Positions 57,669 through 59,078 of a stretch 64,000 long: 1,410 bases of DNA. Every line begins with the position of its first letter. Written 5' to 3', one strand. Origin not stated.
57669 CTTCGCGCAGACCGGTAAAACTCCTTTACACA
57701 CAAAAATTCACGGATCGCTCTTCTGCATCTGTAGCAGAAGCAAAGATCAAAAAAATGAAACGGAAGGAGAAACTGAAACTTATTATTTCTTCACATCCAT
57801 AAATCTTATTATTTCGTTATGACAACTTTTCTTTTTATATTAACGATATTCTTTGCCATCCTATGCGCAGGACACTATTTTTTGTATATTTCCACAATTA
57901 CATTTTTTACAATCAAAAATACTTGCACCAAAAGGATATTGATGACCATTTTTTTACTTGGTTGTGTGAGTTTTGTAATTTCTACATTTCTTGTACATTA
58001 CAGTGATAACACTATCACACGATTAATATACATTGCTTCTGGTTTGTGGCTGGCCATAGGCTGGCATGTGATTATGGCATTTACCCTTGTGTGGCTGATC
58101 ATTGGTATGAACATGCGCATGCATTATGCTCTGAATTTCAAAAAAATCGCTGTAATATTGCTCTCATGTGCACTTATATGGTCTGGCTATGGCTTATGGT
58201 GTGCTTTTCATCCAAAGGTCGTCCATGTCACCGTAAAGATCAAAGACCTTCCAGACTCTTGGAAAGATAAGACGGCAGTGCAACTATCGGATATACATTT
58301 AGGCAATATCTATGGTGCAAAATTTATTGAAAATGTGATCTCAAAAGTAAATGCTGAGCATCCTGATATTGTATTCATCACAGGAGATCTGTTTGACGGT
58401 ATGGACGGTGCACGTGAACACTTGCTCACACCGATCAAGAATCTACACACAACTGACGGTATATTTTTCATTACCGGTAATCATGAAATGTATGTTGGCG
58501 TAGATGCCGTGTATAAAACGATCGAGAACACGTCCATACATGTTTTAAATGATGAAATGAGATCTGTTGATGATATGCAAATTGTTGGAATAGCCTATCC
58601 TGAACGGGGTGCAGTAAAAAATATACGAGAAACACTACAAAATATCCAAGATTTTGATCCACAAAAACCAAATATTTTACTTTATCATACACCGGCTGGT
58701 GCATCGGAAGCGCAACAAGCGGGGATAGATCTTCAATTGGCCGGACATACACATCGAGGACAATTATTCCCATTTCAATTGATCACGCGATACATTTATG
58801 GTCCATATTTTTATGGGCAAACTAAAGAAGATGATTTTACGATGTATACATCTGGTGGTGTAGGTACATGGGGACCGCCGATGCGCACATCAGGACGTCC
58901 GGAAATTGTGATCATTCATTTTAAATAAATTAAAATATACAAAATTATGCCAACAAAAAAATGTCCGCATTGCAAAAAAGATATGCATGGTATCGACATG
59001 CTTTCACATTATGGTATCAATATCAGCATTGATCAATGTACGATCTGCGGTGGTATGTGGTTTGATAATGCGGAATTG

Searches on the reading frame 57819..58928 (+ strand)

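Call 43: search_protein_families(library=pfam, proteins=[window:57819-58928:+], max_evalue=0.00001)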
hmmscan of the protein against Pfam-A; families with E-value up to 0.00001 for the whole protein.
window:57819-58928:+ (369 aa): 1 family
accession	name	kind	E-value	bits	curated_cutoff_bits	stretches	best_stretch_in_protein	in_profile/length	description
PF00149.33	Metallophos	-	3.6e-13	50.8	21.5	1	154-313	4-190/191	Calcineurin-like phosphoesterase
